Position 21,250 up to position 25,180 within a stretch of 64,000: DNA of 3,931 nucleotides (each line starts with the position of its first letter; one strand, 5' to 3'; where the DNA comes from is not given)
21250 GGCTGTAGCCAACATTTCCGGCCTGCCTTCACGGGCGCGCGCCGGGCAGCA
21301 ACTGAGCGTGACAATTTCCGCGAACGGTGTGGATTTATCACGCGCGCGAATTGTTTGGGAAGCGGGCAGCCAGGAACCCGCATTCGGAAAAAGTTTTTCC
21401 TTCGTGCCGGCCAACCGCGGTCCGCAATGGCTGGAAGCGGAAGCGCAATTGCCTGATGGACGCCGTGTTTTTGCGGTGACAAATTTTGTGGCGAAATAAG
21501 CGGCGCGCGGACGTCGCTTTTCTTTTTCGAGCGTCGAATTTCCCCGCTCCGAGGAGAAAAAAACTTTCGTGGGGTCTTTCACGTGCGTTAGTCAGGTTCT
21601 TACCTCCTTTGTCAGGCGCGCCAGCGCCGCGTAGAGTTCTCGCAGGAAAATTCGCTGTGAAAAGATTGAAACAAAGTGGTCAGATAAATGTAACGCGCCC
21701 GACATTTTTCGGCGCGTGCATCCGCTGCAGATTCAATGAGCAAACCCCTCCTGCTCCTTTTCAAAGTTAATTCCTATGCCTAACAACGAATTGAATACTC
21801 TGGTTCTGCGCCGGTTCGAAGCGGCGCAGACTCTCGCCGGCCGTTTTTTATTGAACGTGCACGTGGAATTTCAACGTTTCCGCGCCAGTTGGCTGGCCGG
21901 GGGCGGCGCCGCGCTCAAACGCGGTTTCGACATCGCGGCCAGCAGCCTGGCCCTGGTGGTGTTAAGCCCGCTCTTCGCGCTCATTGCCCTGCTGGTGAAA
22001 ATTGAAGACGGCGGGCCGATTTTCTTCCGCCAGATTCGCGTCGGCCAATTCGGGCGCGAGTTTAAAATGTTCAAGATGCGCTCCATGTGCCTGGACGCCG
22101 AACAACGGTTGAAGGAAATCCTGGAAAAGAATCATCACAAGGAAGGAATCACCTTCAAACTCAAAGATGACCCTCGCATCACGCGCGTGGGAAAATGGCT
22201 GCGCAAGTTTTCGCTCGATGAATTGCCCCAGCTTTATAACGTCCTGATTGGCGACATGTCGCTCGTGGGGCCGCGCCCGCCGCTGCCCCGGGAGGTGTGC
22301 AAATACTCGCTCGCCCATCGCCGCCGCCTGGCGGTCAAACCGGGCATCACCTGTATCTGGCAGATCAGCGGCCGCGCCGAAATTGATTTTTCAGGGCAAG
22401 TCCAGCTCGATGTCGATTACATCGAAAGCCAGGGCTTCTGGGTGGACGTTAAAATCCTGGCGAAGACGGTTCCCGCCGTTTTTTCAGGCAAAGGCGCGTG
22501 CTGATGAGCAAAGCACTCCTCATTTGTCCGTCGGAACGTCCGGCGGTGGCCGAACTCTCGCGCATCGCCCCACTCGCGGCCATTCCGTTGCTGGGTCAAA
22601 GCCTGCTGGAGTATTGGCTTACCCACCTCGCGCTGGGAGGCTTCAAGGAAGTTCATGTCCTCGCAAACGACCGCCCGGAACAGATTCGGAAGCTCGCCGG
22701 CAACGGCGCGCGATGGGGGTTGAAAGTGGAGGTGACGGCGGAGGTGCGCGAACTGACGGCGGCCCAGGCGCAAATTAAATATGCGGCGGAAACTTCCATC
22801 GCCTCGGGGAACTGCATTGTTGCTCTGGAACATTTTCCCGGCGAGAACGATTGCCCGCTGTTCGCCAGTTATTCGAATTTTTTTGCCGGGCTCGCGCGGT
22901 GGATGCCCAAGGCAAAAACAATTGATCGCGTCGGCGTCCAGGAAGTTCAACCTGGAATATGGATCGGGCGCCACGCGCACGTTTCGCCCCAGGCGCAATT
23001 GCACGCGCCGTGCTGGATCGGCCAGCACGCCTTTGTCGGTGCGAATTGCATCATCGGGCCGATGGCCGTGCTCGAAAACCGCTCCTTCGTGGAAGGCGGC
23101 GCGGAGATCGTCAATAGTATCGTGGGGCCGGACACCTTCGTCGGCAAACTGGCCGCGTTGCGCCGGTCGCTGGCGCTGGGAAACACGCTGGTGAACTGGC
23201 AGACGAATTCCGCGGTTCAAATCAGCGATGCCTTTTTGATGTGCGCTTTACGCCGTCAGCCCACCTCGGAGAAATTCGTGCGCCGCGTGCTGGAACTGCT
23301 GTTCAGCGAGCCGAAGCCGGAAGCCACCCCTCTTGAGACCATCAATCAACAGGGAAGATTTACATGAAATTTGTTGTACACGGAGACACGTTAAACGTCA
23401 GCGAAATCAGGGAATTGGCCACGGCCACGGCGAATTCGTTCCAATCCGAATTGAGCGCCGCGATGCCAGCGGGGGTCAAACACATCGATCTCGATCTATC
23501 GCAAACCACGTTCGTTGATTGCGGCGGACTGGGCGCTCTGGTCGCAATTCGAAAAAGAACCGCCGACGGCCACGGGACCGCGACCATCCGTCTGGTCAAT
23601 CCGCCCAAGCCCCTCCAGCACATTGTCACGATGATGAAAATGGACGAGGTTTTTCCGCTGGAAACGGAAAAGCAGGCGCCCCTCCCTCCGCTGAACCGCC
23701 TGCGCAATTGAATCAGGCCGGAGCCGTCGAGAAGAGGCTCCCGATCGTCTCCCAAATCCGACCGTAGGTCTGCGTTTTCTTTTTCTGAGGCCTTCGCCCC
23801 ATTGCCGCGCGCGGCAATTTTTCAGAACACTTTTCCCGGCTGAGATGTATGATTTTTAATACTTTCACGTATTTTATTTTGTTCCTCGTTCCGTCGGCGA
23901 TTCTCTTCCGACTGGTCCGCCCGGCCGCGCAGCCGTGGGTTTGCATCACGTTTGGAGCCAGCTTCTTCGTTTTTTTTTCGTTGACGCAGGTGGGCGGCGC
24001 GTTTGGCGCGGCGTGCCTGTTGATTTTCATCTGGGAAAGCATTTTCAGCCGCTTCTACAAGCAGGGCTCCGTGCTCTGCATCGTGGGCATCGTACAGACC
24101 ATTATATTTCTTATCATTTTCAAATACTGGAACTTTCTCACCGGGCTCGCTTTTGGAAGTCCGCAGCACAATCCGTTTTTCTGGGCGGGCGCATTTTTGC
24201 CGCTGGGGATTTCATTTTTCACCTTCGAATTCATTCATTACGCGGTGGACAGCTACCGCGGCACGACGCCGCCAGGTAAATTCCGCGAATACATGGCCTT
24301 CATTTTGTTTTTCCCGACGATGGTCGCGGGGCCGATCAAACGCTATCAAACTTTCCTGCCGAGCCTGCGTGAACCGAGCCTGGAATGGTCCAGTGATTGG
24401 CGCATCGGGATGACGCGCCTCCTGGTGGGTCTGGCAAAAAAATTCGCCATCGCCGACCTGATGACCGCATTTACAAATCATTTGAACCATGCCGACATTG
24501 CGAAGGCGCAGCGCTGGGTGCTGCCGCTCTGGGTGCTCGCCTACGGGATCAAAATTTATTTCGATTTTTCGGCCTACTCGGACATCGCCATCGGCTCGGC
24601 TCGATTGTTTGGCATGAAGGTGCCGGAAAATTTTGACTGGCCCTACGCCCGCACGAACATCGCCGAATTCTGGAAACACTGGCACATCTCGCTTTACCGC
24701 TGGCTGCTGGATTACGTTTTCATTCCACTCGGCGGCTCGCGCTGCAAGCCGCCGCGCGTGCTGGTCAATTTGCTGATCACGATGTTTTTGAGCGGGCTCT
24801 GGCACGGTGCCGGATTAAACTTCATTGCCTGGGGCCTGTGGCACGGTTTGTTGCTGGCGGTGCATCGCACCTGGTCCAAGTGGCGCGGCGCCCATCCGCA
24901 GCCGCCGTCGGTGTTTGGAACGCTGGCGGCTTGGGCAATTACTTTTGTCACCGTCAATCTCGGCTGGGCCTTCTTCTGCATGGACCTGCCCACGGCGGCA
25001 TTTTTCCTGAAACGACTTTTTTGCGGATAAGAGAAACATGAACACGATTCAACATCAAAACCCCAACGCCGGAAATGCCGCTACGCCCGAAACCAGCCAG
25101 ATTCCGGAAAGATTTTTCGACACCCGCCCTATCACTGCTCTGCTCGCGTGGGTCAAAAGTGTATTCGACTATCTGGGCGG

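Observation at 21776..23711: Translationally coupled triad: priming sugar-phosphate transferase + pseudo-NTP-transferase/LbH protein + STAS protein lacking the phospho-serine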

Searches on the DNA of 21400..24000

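Call 81: search_rna_families(source=window, start=21400, end=24000, threshold=evalue, max_evalue=1)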
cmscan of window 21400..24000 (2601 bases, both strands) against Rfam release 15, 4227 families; matches with E-value up to 1: 1.
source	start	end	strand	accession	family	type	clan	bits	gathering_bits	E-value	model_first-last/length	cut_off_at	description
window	21400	21463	-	RF00831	mir-73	Gene; miRNA;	CL00090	20.5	86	0.15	1-66/94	3'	mir-73 microRNA precursor family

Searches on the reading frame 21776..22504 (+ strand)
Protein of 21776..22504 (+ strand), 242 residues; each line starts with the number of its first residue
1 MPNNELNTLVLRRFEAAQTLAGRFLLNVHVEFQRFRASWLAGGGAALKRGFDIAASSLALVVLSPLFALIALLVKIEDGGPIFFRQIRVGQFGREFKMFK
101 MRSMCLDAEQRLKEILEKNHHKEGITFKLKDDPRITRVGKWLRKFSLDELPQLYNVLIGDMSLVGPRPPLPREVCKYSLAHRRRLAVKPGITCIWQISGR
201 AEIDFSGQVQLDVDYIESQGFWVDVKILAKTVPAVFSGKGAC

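Call 3: search_protein_families(library=pfam, proteins=[window:21776-22504:+], max_evalue=0.01)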
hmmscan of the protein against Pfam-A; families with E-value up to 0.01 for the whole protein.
window:21776-22504:+ (242 aa): 1 family
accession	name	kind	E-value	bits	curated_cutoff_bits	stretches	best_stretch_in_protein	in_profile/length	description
PF02397.22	Bac_transf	-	1.4e-67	227.2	27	1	48-236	1-178/179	Bacterial sugar transferase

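Call 4: search_protein_families(library=ncbifam, proteins=[window:21776-22504:+], max_evalue=0.01)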
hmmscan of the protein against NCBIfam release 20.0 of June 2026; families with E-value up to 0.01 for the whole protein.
window:21776-22504:+ (242 aa): 10 families
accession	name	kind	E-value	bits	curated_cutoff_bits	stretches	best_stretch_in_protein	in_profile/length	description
TIGR03025.1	EPS_sugtrans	subfamily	1.4e-87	294.8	295.55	1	29-241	239-444/445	exopolysaccharide biosynthesis polyprenyl glycosylphosphotransferase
NF041877.1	EPS_EpsZ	equivalog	1.1e-76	258.4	800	1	44-241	262-458/459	exopolysaccharide biosynthesis polyisoprenyl-phosphate hexose-1-phosphate transferase EpsZ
TIGR03022.1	WbaP_sugtrans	subfamily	2.8e-76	257.6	403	1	45-241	256-455/456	undecaprenyl-phosphate galactose phosphotransferase WbaP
TIGR03023.1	WcaJ_sugtrans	equivalog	1.6e-67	228.8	410.75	1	36-241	251-452/453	undecaprenyl-phosphate glucose phosphotransferase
NF052601.1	undeca_RfbP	equivalog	6.2e-65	218.9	330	1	40-236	37-236/244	undecaprenyl-phosphate galactose phosphotransferase family protein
NF011751.0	PRK15204.1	equivalog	1.7e-50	172.1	907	1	33-241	265-475/476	undecaprenyl-phosphate galactose phosphotransferase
TIGR03013.1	EpsB_2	subfamily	2.6e-49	168.5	393.35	1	45-241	252-442/443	TIGR03013 family XrtA/PEP-CTERM system glycosyltransferase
NF050817.1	PolSacchBiosHfsE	equivalog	4.6e-41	141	750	1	44-237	268-461/467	polysaccharide biosynthesis protein HfsE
NF007518.0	PRK10124.1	equivalog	1.3e-38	132.9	684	1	40-241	266-463/464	undecaprenyl-phosphate glucose phosphotransferase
NF045514.1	glycotran_HepC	equivalog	2.3e-24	85.9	140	1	46-168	115-211/220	heterocyst development glycosyltransferase HepC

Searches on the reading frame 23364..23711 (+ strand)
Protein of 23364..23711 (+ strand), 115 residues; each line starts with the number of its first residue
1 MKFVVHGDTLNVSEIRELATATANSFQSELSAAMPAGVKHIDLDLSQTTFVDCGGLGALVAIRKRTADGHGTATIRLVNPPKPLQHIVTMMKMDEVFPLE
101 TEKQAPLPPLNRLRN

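Call 3: search_protein_families(library=pfam, proteins=[window:23364-23711:+], max_evalue=0.01)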
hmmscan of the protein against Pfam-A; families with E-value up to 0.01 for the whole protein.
window:23364-23711:+ (115 aa): 2 families
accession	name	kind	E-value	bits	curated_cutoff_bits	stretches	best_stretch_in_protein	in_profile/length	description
PF01740.26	STAS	-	6.8e-11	42.3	22.6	1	6-101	7-101/106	STAS domain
PF13466.11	STAS_2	-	3.1e-08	34.1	29.2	1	18-94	7-80/80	STAS domain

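Call 4: search_protein_families(library=ncbifam, proteins=[window:23364-23711:+], max_evalue=0.01)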
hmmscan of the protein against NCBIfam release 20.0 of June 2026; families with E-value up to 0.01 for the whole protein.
window:23364-23711:+ (115 aa): 2 families
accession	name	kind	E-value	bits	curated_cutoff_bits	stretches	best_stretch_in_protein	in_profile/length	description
TIGR00377.1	ant_ant_sig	superfamily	2.7e-09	36.9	53.45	1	4-101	8-104/108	anti-sigma factor antagonist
TIGR02886.1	spore_II_AA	equivalog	2.7e-07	30.5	114.75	1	2-99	2-98/106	anti-sigma F factor antagonist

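Call 75: find_homologous_proteins(query=window:23364-23711:+, max_evalue=0.00001)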
Query window:23364-23711:+ (115 aa): 156 proteins with E <= 0.00001 among 164 candidates; the best 120 are listed.
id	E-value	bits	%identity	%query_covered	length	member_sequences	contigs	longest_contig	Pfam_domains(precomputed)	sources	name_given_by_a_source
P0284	6.3e-69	247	100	100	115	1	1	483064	PF01740.27,PF13466.13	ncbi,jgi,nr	ncbi:MAG TPA: STAS domain-containing protein [Verrucomicrobiae bacterium]|jgi:anti-anti-sigma factor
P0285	8.0e-58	211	86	100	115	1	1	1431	PF01740.27,PF13466.13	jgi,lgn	jgi:anti-anti-sigma factor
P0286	3.1e-57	209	85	100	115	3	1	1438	PF01740.27,PF13466.13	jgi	jgi:anti-anti-sigma factor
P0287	7.9e-55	201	82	100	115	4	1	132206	PF01740.27,PF13466.13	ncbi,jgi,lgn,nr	ncbi:MAG TPA: STAS domain-containing protein [Verrucomicrobiae bacterium]|jgi:anti-anti-sigma factor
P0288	2.5e-54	200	88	92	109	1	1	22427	PF01740.27,PF13466.13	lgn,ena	-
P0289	1.4e-52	194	82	100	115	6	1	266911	PF01740.27,PF13466.13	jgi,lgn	jgi:anti-anti-sigma factor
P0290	3.2e-51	190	78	100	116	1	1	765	PF01740.27,PF13466.13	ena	-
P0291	1.7e-49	184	86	87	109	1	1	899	PF01740.27,PF13466.13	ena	-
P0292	4.7e-49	183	77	97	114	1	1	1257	PF01740.27,PF13466.13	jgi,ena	-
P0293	5.2e-49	183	80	94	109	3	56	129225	PF01740.27,PF13466.13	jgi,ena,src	jgi:anti-anti-sigma factor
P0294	8.7e-49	182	81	94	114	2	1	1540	PF01740.27,PF13466.13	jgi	jgi:anti-anti-sigma factor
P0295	1.1e-48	181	83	91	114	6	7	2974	PF01740.27,PF13466.13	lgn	-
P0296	1.4e-48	181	83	86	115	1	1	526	PF01740.27,PF13466.13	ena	-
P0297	1.5e-48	181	80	94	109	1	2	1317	PF01740.27,PF13466.13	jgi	jgi:anti-anti-sigma factor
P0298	5.2e-48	179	83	88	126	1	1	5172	PF01740.27,PF13466.13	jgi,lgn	jgi:anti-anti-sigma factor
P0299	9.4e-48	178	78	91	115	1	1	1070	PF01740.27,PF13466.13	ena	-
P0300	1.9e-47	178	78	91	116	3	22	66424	PF01740.27,PF13466.13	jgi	jgi:anti-anti-sigma factor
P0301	2.8e-47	177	73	100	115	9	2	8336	PF01740.27,PF13466.13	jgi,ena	-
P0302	3.2e-47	177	80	90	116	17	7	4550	PF01740.27,PF13466.13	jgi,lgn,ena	jgi:anti-anti-sigma factor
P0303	4.3e-47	176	80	88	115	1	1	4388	PF01740.27,PF13466.13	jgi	jgi:anti-anti-sigma factor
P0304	6.8e-47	176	80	90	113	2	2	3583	PF01740.27,PF13466.13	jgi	jgi:anti-anti-sigma factor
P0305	9.1e-47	175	78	90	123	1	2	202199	PF01740.27,PF13466.13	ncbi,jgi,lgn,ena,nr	ncbi:MAG TPA: STAS domain-containing protein [Candidatus Angelobacter sp.]|nr:STAS domain-containing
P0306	1.4e-46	175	79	90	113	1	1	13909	PF01740.27,PF13466.13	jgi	jgi:anti-anti-sigma factor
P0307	2.3e-46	174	79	89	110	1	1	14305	PF01740.27,PF13466.13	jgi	jgi:anti-anti-sigma factor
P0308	3.5e-46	173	76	90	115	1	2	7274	PF01740.27,PF13466.13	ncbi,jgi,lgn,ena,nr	ncbi:MAG TPA: STAS domain-containing protein [Verrucomicrobiae bacterium]|nr:STAS domain-containing 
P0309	4.2e-46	173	80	87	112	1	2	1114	PF01740.27,PF13466.13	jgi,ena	-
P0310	4.4e-46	173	80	89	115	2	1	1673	PF01740.27,PF13466.13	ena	-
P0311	5.4e-46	173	76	90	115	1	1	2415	PF01740.27,PF13466.13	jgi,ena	-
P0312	5.9e-46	173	71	100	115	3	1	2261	PF01740.27,PF13466.13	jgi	jgi:anti-anti-sigma factor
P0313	6.5e-46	173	76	91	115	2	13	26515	PF01740.27,PF13466.13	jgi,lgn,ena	jgi:anti-anti-sigma factor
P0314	8.2e-46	172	78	90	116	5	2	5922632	PF01740.27,PF13466.13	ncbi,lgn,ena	-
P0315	8.5e-46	172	75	91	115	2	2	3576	PF01740.27,PF13466.13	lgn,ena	-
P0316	1.1e-45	172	72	100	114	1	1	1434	PF01740.27,PF13466.13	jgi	jgi:anti-anti-sigma factor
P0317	1.2e-45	172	76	94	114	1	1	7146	PF01740.27,PF13466.13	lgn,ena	-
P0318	1.2e-45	172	78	90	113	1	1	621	PF01740.27,PF13466.13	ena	-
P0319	1.6e-45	171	76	94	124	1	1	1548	PF01740.27,PF13466.13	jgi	-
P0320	2.0e-45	171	73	96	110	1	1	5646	PF01740.27,PF13466.13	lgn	-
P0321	2.0e-45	171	76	91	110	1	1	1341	PF01740.27,PF13466.13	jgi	-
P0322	2.0e-45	171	74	94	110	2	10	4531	PF01740.27,PF13466.13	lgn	-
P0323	2.4e-45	171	75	94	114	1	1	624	PF01740.27,PF13466.13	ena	-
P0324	2.4e-45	171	76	91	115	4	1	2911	PF01740.27,PF13466.13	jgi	jgi:anti-anti-sigma factor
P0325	3.2e-45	170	78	88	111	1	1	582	PF01740.27,PF13466.13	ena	-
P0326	3.5e-45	170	71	100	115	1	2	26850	PF01740.27,PF13466.13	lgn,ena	-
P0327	3.5e-45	170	78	92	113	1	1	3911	PF01740.27,PF13466.13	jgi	jgi:anti-anti-sigma factor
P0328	3.7e-45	170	76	91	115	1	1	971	PF01740.27,PF13466.13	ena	-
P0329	4.4e-45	170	77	90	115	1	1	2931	PF01740.27,PF13466.13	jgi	jgi:anti-anti-sigma factor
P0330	5.6e-45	170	76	89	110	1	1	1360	PF01740.27,PF13466.13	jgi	jgi:anti-anti-sigma factor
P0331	8.4e-45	169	70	100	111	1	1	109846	PF01740.27,PF13466.13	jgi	jgi:anti-anti-sigma factor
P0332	1.1e-44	169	75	96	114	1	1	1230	PF01740.27,PF13466.13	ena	-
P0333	1.2e-44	168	73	94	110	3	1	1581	PF01740.27,PF13466.13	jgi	jgi:anti-anti-sigma factor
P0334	1.3e-44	168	73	94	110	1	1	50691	PF01740.27,PF13466.13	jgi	jgi:anti-anti-sigma factor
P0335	1.4e-44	168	72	100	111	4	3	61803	PF01740.27,PF13466.13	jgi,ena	-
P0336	1.5e-44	168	77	91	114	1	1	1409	PF01740.27,PF13466.13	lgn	-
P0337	2.4e-44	168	73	91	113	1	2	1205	PF01740.27,PF13466.13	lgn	-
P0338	2.7e-44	167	72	94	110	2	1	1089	PF01740.27,PF13466.13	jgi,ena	-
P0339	3.2e-44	167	71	94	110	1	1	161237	PF01740.27,PF13466.13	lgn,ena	-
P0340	3.7e-44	167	74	95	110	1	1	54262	PF01740.27,PF13466.13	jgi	jgi:anti-anti-sigma factor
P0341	5.8e-44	166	77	88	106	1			PF01740.27,PF13466.13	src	-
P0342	5.9e-44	166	75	92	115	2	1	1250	PF01740.27,PF13466.13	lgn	-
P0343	8.6e-44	166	76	88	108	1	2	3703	PF01740.27,PF13466.13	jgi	jgi:anti-anti-sigma factor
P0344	1.1e-43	165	71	100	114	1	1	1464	PF01740.27,PF13466.13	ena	-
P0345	1.4e-43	165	73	97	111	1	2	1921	PF01740.27,PF13466.13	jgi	jgi:anti-anti-sigma factor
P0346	1.8e-43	165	74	91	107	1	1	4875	PF01740.27,PF13466.13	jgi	jgi:anti-anti-sigma factor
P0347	2.1e-43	164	71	100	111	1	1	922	PF01740.27,PF13466.13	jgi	jgi:anti-anti-sigma factor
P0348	2.6e-43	164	74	90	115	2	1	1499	PF01740.27,PF13466.13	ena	-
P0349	3.1e-43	164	73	91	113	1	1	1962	PF01740.27,PF13466.13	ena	-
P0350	3.2e-43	164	81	87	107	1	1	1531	PF01740.27,PF13466.13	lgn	-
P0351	3.4e-43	164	75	91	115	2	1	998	PF01740.27,PF13466.13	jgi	-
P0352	3.5e-43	164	72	91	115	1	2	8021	PF01740.27,PF13466.13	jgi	jgi:anti-anti-sigma factor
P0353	6.6e-43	163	73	94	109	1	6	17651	PF01740.27,PF13466.13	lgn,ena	-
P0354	7.5e-43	163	79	88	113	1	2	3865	PF01740.27,PF13466.13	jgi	jgi:anti-anti-sigma factor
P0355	7.9e-43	163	72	91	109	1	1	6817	PF01740.27,PF13466.13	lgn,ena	-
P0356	7.9e-43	163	69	90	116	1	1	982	PF01740.27,PF13466.13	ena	-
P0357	8.4e-43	163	67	100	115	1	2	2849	PF01740.27,PF13466.13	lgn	-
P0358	1.0e-42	162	75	91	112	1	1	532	PF01740.27,PF13466.13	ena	-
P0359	1.2e-42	162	72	95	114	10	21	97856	PF01740.27,PF13466.13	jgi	jgi:anti-anti-sigma factor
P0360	1.2e-42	162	74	94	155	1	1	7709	PF01740.27,PF13466.13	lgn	-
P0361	1.3e-42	162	73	90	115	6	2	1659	PF01740.27,PF13466.13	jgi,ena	-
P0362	1.7e-42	162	76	89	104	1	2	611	PF01740.27,PF13466.13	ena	-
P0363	1.8e-42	162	71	98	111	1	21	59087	PF01740.27,PF13466.13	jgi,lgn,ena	jgi:anti-anti-sigma factor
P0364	1.8e-42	161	69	100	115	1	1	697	PF01740.27,PF13466.13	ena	-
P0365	2.0e-42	161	77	88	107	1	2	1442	PF01740.27,PF13466.13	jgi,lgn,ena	-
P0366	2.1e-42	161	79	87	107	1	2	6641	PF01740.27,PF13466.13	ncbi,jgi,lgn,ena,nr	ncbi:MAG TPA: STAS domain-containing protein [Candidatus Polarisedimenticolia bacterium]|nr:STAS dom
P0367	2.4e-42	161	71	94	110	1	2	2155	PF01740.27,PF13466.13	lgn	-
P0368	3.3e-42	161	74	90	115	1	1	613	PF01740.27,PF13466.13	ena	-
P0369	3.3e-42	161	73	94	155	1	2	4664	PF01740.27,PF13466.13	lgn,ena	-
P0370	3.5e-42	161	70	100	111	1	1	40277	PF01740.27,PF13466.13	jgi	jgi:anti-anti-sigma factor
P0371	5.3e-42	160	72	94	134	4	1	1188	PF01740.27,PF13466.13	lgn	-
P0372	7.4e-42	160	72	90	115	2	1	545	PF01740.27,PF13466.13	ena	-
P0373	1.0e-41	159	77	89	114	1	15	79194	PF01740.27,PF13466.13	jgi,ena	jgi:anti-anti-sigma factor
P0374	1.3e-41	159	70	91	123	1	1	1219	PF01740.27,PF13466.13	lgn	-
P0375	1.4e-41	159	76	90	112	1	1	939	PF01740.27,PF13466.13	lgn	-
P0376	1.5e-41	158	74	89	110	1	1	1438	PF01740.27,PF13466.13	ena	-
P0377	2.5e-41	158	69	96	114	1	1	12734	PF01740.27,PF13466.13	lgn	-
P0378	2.7e-41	158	75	88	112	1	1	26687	PF01740.27,PF13466.13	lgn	-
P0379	7.9e-41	156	75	88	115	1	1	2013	PF01740.27,PF13466.13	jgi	jgi:anti-anti-sigma factor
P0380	8.3e-41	156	72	94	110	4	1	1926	PF01740.27,PF13466.13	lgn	-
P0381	2.4e-40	155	76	86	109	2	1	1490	PF01740.27,PF13466.13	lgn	-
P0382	2.5e-40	155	76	88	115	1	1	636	PF01740.27,PF13466.13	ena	-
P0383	2.6e-40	155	72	91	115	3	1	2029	PF01740.27,PF13466.13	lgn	-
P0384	4.0e-40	154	76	86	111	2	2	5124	PF01740.27,PF13466.13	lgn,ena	-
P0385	5.0e-40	154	70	90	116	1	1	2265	PF01740.27,PF13466.13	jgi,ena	jgi:anti-anti-sigma factor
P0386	7.2e-40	153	72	93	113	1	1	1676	PF01740.27,PF13466.13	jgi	jgi:anti-anti-sigma factor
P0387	1.0e-39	153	73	87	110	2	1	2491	PF01740.27,PF13466.13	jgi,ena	jgi:anti-anti-sigma factor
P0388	2.9e-39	151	68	94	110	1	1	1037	PF01740.27,PF13466.13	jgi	-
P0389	3.8e-38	148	67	100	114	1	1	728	PF01740.27,PF13466.13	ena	-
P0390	7.8e-37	143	70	88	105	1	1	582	PF01740.27,PF13466.13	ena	-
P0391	6.2e-36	140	67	92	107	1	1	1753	PF01740.27,PF13466.13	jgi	jgi:anti-anti-sigma factor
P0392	6.7e-36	140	67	90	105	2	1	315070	PF01740.27,PF13466.13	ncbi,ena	-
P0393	1.1e-35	140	69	86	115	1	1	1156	PF01740.27,PF13466.13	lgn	-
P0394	1.2e-35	140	66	90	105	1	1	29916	PF01740.27,PF13466.13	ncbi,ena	-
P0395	6.3e-35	137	64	92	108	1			PF01740.27,PF13466.13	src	-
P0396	2.3e-34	135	66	87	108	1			PF01740.27,PF13466.13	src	-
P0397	5.3e-34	134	66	86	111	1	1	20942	PF01740.27,PF13466.13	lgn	-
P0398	1.1e-33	133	66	86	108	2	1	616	PF01740.27,PF13466.13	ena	-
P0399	7.3e-33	131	60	94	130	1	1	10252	PF01740.27,PF13466.13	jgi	jgi:anti-anti-sigma factor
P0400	1.0e-32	130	60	94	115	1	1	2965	PF01740.27,PF13466.13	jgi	jgi:anti-anti-sigma factor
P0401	1.2e-32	130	63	88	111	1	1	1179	PF01740.27,PF13466.13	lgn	-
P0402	1.2e-32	130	64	86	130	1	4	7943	PF01740.27,PF13466.13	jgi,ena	jgi:anti-anti-sigma factor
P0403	1.4e-32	130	62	88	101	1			PF01740.27,PF13466.13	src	-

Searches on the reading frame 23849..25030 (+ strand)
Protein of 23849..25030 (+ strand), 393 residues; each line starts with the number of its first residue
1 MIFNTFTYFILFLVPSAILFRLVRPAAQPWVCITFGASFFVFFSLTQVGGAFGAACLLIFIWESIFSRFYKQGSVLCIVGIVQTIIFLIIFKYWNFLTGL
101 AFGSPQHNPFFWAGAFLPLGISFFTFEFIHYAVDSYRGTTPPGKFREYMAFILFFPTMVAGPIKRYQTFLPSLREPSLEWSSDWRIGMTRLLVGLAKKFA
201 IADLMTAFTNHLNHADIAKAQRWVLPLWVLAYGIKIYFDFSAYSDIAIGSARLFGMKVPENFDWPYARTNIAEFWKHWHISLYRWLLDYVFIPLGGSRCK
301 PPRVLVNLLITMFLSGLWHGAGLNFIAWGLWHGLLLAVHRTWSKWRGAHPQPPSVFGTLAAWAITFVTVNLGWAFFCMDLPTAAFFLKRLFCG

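Call 3: search_protein_families(library=pfam, proteins=[window:23849-25030:+], max_evalue=0.01)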
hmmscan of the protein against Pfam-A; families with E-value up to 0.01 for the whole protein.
window:23849-25030:+ (393 aa): 1 family
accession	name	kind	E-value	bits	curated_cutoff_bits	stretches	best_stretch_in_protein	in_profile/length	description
PF03062.24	MBOAT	-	1.1e-29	104.3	27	1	96-359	62-315/337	MBOAT, membrane-bound O-acyltransferase family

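Call 4: search_protein_families(library=ncbifam, proteins=[window:23849-25030:+], max_evalue=0.01)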
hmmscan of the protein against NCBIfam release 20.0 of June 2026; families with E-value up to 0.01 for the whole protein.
window:23849-25030:+ (393 aa): 1 family
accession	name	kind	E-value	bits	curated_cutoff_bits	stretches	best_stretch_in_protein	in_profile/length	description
TIGR04091.1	LTA_dltB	equivalog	1.1e-52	179.6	375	1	6-377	9-377/380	D-alanyl-lipoteichoic acid biosynthesis protein DltB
